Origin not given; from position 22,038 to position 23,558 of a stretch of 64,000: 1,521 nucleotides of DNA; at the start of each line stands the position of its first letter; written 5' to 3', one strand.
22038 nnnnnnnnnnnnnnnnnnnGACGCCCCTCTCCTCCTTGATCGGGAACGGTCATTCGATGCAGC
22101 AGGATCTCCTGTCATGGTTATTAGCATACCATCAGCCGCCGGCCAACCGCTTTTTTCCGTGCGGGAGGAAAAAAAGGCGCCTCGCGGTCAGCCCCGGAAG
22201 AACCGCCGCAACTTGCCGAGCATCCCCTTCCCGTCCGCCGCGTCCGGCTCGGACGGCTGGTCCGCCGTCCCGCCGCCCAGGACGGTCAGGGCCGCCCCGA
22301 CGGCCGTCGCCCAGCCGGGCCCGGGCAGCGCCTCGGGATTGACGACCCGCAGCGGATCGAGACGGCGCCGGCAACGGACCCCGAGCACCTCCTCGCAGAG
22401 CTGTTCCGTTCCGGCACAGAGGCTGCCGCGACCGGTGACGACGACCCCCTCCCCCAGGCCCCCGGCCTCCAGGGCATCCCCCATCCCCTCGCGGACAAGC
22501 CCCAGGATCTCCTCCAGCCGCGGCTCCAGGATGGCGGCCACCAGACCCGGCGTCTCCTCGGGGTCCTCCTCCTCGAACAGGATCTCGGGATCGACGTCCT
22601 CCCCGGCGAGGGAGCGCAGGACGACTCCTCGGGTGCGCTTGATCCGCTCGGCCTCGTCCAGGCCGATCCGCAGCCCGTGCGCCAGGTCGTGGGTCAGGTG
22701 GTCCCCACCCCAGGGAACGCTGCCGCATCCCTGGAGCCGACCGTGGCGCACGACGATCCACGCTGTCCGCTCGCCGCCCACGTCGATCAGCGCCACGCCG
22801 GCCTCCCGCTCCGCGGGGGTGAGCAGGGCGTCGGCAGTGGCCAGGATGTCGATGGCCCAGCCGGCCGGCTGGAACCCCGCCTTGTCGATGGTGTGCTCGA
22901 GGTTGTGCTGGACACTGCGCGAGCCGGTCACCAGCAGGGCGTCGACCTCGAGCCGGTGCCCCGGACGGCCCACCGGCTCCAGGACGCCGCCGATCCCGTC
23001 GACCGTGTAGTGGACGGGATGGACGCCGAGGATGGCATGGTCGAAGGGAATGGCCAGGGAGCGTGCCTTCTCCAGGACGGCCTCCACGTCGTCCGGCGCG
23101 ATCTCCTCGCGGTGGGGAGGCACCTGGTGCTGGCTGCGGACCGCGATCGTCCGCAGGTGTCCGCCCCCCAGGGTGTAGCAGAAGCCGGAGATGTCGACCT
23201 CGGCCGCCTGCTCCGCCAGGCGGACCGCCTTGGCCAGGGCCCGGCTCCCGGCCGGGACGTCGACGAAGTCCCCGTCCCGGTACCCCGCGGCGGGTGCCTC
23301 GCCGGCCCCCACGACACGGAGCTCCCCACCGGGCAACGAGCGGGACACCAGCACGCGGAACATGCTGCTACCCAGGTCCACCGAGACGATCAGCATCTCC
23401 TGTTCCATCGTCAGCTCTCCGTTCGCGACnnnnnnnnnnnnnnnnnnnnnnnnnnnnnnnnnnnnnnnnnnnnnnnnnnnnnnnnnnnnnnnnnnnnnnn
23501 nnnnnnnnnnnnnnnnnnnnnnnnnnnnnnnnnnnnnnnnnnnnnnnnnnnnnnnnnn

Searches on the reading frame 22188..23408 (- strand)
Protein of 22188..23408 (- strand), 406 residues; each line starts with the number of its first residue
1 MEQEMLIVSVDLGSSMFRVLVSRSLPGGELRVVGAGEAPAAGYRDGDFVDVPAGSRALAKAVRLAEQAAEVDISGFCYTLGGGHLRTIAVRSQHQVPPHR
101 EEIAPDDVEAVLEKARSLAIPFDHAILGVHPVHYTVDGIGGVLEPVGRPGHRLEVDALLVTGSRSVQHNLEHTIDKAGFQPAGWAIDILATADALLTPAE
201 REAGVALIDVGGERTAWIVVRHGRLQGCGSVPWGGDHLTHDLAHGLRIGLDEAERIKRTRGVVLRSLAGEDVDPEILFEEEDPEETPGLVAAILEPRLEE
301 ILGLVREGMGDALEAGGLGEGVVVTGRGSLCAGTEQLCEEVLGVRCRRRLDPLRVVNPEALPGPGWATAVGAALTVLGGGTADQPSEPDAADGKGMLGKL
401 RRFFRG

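Call 8: search_protein_families(library=pfam, proteins=[window:22188-23408:-], max_evalue=0.01)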
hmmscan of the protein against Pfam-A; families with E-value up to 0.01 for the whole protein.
window:22188-23408:- (406 aa): 4 families
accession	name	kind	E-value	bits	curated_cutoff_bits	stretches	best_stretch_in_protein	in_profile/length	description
PF14450.12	FtsA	-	2.1e-19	70.6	31.8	1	206-371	1-127/127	Cell division protein FtsA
PF02491.25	SHS2_FTSA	-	2.6e-17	63.4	25.4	1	82-161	1-79/79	SHS2 domain inserted in FTSA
PF11104.14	PilM_2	-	8.2e-05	22.1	27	1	168-260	139-237/340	Type IV pilus assembly protein PilM;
PF06723.19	MreB_Mbl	-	0.00021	20.7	27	1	199-356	141-311/327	MreB/Mbl protein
